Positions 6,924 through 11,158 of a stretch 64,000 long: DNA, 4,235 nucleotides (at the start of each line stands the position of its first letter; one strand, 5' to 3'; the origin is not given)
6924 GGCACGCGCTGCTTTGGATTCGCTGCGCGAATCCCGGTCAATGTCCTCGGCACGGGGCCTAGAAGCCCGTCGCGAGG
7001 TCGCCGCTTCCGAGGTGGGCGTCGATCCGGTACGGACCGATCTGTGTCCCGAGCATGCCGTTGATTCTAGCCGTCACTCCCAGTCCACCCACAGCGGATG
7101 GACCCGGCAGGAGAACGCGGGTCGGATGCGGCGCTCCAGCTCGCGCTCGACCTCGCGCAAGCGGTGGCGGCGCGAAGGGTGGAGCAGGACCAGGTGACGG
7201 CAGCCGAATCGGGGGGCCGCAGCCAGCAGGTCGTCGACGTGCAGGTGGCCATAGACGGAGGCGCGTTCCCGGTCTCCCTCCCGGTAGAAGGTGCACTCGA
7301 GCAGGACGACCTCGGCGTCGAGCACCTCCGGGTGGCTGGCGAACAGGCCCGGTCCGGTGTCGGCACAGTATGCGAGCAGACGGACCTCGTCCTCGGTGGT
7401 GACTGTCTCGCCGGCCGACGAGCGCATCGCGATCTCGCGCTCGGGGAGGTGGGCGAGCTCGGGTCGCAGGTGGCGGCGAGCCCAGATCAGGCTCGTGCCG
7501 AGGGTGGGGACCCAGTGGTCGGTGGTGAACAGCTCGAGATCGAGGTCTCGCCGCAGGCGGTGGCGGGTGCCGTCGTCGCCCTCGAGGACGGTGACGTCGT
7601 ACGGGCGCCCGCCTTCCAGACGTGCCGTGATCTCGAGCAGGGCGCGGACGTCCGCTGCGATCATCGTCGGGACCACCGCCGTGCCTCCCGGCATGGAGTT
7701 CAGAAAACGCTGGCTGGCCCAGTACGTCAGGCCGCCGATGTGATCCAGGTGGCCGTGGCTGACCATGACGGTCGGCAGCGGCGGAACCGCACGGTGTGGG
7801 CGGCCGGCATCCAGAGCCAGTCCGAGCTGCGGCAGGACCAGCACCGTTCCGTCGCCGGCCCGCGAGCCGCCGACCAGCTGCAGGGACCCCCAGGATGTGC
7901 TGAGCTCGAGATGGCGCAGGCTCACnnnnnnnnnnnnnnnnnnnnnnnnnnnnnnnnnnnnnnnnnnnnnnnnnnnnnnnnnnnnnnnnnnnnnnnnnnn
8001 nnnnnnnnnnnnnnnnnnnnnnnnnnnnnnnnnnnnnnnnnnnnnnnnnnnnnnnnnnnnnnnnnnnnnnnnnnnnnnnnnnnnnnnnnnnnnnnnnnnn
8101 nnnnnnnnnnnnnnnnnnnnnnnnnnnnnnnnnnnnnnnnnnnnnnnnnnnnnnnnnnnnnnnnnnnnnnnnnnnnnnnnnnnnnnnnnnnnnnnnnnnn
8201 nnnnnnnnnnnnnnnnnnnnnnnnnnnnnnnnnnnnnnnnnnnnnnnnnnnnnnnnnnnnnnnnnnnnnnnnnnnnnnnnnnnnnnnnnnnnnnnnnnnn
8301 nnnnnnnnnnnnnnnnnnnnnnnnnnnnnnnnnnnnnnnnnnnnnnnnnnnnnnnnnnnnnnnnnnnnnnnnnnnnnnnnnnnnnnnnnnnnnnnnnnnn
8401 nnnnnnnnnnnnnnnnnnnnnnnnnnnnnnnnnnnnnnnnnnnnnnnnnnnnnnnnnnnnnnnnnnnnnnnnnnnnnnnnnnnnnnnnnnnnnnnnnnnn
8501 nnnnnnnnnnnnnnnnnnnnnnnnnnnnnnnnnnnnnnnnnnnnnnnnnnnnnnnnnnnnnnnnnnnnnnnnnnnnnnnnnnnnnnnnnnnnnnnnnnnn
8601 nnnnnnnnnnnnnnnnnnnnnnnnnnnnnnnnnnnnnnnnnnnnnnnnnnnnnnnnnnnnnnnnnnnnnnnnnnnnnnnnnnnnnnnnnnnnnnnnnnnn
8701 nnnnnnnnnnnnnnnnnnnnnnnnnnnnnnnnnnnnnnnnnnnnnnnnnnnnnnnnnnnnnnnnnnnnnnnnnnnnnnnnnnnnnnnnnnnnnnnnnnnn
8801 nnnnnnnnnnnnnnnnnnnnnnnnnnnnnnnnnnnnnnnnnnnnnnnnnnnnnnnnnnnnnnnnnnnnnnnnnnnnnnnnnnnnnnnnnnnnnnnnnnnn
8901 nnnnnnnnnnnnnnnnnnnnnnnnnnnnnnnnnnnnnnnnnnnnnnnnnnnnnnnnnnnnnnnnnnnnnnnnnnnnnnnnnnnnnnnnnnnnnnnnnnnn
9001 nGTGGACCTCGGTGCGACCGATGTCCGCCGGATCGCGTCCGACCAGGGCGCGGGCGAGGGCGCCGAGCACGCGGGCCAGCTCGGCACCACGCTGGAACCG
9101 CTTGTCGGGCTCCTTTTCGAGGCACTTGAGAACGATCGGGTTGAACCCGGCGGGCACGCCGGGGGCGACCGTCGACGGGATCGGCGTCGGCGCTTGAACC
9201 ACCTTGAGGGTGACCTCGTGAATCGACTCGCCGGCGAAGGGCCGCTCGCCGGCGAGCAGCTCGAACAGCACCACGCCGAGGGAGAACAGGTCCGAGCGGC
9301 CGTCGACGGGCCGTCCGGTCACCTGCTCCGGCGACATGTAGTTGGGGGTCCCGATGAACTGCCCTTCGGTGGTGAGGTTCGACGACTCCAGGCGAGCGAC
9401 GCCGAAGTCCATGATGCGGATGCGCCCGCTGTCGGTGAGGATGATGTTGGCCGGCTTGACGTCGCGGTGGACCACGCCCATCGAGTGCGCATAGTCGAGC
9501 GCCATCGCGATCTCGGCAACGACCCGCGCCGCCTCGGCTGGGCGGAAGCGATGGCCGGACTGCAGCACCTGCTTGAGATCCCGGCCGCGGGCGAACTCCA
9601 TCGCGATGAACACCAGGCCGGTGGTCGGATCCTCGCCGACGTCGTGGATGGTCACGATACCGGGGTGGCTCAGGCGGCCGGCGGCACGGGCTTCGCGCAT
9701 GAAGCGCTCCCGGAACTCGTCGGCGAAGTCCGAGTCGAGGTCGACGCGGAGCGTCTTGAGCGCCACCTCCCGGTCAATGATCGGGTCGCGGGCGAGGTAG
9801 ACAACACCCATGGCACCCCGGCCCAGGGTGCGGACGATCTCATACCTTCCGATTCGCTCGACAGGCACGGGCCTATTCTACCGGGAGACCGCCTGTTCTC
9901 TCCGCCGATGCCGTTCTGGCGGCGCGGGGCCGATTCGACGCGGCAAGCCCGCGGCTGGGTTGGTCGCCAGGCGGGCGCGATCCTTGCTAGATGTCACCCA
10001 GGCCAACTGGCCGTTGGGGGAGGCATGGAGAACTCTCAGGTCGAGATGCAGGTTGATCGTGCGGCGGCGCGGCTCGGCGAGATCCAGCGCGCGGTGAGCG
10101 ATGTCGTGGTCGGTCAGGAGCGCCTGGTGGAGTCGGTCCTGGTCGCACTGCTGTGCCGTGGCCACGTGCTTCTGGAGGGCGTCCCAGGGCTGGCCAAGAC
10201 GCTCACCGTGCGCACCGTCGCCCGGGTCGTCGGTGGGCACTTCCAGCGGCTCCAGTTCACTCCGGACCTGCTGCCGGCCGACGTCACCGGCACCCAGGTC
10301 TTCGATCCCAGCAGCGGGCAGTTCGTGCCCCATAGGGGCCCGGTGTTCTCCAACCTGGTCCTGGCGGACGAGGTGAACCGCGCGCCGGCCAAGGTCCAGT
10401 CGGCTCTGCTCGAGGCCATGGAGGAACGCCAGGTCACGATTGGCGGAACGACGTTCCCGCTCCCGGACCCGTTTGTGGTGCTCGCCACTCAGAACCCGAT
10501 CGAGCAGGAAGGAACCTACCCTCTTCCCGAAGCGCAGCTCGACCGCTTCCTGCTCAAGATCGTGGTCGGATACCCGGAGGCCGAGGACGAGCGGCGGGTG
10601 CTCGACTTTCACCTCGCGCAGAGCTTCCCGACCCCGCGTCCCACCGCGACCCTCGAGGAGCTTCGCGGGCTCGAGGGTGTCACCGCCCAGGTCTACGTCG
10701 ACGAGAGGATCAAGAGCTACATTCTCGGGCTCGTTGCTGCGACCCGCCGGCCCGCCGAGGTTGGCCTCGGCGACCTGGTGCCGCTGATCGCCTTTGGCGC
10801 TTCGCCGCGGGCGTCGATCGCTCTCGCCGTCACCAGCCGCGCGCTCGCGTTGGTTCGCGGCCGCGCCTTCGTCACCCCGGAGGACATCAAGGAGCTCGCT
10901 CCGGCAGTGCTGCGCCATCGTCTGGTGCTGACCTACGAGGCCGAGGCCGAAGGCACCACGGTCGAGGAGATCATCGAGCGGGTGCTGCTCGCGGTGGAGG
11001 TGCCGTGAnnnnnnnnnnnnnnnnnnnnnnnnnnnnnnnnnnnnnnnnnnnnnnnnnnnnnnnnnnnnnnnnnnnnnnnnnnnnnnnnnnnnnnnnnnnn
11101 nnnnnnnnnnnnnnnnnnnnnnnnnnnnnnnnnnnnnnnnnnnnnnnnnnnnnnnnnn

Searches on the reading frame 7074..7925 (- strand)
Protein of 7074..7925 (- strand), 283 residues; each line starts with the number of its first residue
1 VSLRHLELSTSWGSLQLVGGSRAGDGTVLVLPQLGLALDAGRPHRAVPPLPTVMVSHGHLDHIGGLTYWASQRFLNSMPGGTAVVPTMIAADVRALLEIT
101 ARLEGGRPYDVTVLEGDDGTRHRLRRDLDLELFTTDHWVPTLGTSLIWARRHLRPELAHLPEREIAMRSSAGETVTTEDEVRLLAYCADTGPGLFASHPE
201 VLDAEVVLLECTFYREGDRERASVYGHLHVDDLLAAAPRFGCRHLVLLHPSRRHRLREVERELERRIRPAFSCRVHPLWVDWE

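Call 97: search_protein_families(library=pfam, proteins=[window:7074-7925:-], max_evalue=0.00001)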
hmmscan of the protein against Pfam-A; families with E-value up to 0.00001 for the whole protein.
window:7074-7925:- (283 aa): 1 family
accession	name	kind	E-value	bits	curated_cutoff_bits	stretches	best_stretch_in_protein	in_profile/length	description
PF12706.13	Lactamase_B_2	-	3.1e-12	46.9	27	1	42-249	23-199/200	Beta-lactamase superfamily domain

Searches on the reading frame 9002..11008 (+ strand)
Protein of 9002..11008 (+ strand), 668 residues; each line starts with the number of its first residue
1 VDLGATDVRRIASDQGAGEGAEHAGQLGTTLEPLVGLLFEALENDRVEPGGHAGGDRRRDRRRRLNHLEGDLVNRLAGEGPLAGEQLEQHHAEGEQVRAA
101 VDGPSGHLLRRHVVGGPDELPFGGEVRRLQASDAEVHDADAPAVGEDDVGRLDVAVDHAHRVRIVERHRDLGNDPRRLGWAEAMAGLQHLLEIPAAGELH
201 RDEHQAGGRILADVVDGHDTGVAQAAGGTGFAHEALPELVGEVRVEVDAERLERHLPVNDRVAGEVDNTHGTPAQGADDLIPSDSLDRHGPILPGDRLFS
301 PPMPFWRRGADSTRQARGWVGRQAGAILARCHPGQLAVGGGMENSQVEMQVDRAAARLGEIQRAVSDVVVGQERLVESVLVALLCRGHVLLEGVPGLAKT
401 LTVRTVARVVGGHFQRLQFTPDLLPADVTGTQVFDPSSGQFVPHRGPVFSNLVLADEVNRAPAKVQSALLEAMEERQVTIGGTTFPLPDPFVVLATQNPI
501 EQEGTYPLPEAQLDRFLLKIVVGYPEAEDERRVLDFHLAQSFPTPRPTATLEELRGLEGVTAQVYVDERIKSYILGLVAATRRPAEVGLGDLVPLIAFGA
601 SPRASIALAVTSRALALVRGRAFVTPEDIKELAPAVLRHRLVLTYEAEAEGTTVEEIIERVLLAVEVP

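Call 97: search_protein_families(library=pfam, proteins=[window:9002-11008:+], max_evalue=0.00001)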
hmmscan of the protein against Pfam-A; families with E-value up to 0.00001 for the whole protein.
window:9002-11008:+ (668 aa): 4 families
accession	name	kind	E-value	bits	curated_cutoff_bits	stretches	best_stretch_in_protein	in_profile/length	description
PF07726.17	AAA_3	-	5e-64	214.5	27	1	388-518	1-131/131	ATPase family associated with various cellular activities (AAA)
PF17863.7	AAA_lid_2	-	2.8e-23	81.9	22.7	1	595-660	8-73/74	AAA lid domain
PF20030.5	bpMoxR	-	1.7e-13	50.6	27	1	357-534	2-178/205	MoxR domain in the MoxR-vWA-beta-propeller ternary systems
PF07728.20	AAA_5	-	1.2e-11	45.3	22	1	388-516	1-139/139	AAA domain (dynein-related subfamily)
